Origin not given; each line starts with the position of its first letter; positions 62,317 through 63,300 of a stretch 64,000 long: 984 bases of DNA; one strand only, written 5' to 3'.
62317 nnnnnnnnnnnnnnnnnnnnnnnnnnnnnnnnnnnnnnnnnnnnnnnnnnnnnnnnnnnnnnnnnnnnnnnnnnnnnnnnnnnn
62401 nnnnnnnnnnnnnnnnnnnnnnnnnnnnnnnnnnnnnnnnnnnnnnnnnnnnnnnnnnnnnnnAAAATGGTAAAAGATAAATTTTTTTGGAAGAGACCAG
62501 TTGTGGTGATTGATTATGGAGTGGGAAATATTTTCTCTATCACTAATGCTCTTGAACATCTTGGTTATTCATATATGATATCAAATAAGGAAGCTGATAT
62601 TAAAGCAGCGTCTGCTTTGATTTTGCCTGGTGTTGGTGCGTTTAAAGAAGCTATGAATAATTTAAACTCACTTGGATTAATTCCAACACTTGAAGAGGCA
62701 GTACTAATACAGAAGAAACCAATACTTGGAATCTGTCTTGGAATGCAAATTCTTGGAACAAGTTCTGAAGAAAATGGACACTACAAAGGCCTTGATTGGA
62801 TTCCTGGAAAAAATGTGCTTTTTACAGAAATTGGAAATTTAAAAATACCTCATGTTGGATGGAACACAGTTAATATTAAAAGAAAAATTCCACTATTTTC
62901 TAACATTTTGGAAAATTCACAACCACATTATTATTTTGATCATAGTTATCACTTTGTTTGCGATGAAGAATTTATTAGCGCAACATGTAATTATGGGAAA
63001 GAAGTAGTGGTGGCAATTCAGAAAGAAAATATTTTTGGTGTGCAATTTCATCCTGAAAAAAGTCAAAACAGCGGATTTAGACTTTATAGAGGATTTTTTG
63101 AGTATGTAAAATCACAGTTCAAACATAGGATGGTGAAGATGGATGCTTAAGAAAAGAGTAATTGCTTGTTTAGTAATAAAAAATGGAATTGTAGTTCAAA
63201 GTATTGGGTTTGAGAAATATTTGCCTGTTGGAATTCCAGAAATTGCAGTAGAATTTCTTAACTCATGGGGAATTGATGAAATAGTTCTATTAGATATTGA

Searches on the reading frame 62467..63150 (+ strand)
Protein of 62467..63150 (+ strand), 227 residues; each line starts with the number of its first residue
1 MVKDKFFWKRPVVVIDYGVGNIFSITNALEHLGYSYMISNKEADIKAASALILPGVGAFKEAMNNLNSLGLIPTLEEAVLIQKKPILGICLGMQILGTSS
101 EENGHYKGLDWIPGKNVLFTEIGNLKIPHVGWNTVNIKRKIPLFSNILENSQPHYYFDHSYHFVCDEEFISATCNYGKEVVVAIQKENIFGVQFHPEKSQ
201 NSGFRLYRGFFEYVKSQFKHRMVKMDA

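Call 3: search_protein_families(library=pfam, proteins=[window:62467-63150:+], max_evalue=0.01)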
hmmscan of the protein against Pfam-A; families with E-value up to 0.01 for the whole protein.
window:62467-63150:+ (227 aa): 4 families
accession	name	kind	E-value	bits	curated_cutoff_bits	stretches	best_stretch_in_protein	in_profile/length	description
PF00117.34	GATase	-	3.6e-22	79.4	22.8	1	13-201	1-176/190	Glutamine amidotransferase class-I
PF01174.25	SNO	-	2.4e-10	41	27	1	21-214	7-186/188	SNO glutamine amidotransferase family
PF07685.20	GATase_3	-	4.2e-06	26.9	27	1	29-115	19-114/196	CobB/CobQ-like glutamine amidotransferase domain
PF07722.19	Peptidase_C26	-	1.1e-05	25.7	20.5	1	75-197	97-219/219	Peptidase C26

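Call 4: search_protein_families(library=ncbifam, proteins=[window:62467-63150:+], max_evalue=0.01)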
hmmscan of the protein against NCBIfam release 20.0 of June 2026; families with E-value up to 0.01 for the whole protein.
window:62467-63150:+ (227 aa): 22 families
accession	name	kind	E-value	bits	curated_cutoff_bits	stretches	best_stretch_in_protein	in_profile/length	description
TIGR01855.1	IMP_synth_hisH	equivalog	2.9e-64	216.5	105.4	1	12-212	1-197/198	imidazole glycerol phosphate synthase subunit HisH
NF010608.0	PRK14004.1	equivalog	1.7e-44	152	216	1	12-213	2-209/210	imidazole glycerol phosphate synthase subunit HisH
NF001975.0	PRK00758.1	equivalog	6.6e-11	42.2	198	2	12-99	4-84/185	GMP synthase subunit A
TIGR00888.1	guaA_Nterm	equivalog_domain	1e-09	38.1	172.15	2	131-213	100-183/188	glutamine-hydrolyzing GMP synthase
TIGR03800.1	PLP_synth_Pdx2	equivalog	1.1e-07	31.9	105.55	1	26-113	15-102/184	pyridoxal 5'-phosphate synthase glutaminase subunit PdxT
NF000848.1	PRK00074.1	equivalog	1.5e-07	30.4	400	1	44-212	36-185/512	glutamine-hydrolyzing GMP synthase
NF001989.1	PRK00784.1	equivalog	2.9e-07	29.5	273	1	33-113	272-356/480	cobyric acid synthase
TIGR01368.1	CPSaseIIsmall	equivalog_domain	3.2e-07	29.6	307.35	1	11-102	177-265/361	glutamine-hydrolyzing carbamoyl-phosphate synthase small subunit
NF005367.0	PRK06895.1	equivalog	2.8e-06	27.3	265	1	130-198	102-172/190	anthranilate synthase component II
NF011201.0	PRK14607.1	equivalog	3.2e-06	26.1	670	0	170-219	144-194/534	bifunctional anthranilate synthase component II/anthranilate phosphoribosyltransferase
TIGR00566.1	trpG_papA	subfamily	3.3e-06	27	121.05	0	49-98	47-89/192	glutamine amidotransferase of anthranilate synthase or aminodeoxychorismate synthase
NF009475.0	PRK12838.1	equivalog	2e-05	23.7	221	0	11-100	171-257/359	carbamoyl phosphate synthase small subunit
NF005849.0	PRK07765.1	equivalog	5.6e-05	22.5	308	0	46-98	46-91/219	aminodeoxychorismate/anthranilate synthase component II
NF005072.0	PRK06490.1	equivalog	0.00013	21.1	339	0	79-98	88-107/251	glutamine amidotransferase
NF010081.0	PRK13566.1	equivalog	0.00031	19.1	645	1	78-216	595-722/729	anthranilate synthase component I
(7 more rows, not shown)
